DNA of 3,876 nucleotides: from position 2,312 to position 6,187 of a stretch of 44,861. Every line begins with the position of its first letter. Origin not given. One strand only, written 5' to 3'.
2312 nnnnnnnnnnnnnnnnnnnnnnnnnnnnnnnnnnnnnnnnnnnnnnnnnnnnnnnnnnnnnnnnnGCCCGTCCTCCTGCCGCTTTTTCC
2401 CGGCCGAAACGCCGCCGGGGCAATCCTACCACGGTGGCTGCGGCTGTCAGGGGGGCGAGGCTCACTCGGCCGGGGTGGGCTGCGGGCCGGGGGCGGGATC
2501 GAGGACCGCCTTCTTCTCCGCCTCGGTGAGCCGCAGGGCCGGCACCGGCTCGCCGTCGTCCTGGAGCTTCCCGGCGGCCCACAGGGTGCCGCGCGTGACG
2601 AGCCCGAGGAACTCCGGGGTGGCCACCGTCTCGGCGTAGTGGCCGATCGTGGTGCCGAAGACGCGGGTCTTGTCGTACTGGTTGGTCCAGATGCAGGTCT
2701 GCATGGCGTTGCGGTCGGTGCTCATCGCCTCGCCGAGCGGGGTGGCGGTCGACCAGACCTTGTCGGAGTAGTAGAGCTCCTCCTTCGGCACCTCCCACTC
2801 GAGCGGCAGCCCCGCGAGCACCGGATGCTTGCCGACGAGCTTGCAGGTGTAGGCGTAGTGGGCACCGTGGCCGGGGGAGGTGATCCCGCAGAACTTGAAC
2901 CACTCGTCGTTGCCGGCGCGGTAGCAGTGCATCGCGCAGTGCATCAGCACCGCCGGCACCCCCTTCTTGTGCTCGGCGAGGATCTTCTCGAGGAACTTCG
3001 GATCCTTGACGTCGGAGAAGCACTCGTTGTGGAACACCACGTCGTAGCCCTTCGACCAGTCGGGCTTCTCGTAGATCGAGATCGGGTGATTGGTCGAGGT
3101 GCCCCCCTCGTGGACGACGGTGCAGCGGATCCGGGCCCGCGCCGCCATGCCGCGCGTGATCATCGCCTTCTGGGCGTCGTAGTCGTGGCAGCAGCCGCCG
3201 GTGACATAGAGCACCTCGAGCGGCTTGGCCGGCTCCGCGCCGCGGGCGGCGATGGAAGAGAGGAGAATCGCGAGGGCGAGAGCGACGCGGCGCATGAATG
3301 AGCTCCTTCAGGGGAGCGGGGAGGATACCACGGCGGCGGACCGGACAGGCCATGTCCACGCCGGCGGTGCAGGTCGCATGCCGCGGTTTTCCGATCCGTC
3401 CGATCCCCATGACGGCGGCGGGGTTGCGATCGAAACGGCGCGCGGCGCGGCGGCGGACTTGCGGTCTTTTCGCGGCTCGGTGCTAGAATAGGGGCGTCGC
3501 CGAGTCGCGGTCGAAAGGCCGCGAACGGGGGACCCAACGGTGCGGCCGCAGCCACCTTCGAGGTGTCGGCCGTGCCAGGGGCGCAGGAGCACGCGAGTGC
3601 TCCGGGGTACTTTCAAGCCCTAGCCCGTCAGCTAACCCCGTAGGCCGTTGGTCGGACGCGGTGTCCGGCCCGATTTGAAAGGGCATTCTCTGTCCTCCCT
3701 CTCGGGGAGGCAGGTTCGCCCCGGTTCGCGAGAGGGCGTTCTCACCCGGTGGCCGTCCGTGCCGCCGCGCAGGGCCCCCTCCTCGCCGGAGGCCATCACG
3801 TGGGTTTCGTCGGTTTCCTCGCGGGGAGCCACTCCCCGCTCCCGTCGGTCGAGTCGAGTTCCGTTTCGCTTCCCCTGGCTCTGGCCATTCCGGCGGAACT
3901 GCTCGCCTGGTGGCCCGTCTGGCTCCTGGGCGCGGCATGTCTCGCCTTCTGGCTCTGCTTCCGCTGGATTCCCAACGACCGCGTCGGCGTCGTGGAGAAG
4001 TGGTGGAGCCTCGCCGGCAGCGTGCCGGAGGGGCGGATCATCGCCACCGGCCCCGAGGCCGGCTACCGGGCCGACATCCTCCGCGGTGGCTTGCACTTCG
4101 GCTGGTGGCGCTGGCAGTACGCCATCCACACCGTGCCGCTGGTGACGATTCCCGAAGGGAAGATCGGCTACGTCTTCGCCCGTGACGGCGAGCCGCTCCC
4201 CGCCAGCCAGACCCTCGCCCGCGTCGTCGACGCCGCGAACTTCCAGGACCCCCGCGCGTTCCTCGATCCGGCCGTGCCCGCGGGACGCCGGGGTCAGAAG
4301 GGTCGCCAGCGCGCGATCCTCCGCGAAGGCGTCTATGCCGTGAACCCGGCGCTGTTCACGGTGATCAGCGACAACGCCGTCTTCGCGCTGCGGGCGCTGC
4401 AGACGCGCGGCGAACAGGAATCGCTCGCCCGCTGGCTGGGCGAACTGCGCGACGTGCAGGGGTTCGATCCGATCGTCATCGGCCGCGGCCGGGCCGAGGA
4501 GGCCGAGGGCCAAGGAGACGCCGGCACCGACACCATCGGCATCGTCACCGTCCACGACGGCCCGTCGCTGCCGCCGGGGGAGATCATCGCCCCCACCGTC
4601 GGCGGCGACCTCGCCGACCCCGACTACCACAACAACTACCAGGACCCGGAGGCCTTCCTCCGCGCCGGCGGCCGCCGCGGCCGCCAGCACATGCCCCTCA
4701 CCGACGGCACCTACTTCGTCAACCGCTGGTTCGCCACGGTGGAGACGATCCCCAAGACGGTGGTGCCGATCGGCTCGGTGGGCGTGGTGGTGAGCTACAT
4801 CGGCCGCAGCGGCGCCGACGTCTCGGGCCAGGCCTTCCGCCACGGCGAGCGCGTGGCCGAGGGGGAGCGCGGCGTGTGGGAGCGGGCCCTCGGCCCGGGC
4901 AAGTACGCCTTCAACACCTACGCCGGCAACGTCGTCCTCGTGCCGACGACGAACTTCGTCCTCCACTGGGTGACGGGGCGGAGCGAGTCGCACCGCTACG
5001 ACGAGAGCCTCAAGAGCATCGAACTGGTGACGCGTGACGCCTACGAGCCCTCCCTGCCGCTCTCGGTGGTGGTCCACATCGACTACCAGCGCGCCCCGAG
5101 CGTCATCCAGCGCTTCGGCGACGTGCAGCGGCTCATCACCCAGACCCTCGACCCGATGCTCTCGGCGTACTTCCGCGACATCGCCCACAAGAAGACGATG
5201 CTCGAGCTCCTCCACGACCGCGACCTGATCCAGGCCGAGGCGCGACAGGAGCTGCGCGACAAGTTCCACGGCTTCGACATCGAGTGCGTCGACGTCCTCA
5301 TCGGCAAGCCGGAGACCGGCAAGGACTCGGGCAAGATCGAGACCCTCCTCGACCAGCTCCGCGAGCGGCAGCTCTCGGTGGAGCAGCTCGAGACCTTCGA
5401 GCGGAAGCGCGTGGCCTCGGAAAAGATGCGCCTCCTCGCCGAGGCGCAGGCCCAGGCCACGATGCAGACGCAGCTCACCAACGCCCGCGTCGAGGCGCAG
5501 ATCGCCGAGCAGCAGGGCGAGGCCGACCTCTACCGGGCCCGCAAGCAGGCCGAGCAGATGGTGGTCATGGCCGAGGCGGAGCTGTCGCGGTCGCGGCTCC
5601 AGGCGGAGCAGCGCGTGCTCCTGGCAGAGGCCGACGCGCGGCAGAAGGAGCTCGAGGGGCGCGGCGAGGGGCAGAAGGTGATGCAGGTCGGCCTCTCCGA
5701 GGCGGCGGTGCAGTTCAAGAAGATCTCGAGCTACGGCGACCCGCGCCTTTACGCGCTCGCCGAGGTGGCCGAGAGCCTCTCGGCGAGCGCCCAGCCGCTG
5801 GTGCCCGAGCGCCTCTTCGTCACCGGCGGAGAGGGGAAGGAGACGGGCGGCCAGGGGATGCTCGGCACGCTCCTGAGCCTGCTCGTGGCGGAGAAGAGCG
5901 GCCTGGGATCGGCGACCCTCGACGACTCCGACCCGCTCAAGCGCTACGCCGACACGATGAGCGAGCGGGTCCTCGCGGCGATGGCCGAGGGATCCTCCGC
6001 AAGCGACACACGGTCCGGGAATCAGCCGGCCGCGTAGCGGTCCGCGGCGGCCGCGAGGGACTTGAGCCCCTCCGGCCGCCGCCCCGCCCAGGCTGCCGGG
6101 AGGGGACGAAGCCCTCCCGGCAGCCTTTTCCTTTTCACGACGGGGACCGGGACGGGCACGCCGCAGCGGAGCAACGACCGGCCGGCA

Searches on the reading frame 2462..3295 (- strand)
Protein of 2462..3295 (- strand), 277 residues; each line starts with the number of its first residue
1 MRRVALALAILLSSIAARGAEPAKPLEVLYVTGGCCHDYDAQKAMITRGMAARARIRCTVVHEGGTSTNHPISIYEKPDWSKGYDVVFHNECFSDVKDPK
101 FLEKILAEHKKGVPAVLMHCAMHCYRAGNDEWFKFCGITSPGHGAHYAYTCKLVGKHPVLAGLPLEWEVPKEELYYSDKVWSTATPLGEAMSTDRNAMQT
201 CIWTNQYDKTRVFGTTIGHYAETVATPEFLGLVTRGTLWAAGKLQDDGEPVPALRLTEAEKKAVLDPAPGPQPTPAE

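Call 12: search_protein_families(library=pfam, proteins=[window:2462-3295:-], max_evalue=0.001)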
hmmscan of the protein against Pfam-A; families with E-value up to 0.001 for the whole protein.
window:2462-3295:- (277 aa): 1 family
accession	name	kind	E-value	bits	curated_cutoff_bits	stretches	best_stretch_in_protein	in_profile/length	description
PF06283.17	ThuA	-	6.1e-17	63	33.4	1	75-240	43-209/209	Trehalose utilisation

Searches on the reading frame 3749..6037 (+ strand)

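Call 12: search_protein_families(library=pfam, proteins=[window:3749-6037:+], max_evalue=0.001)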
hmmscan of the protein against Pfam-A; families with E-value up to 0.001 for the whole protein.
window:3749-6037:+ (762 aa): 1 family
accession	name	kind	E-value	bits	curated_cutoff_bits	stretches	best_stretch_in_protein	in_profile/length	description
PF01145.31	Band_7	-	1.8e-13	51.4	23.6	1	371-525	5-149/176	SPFH domain / Band 7 family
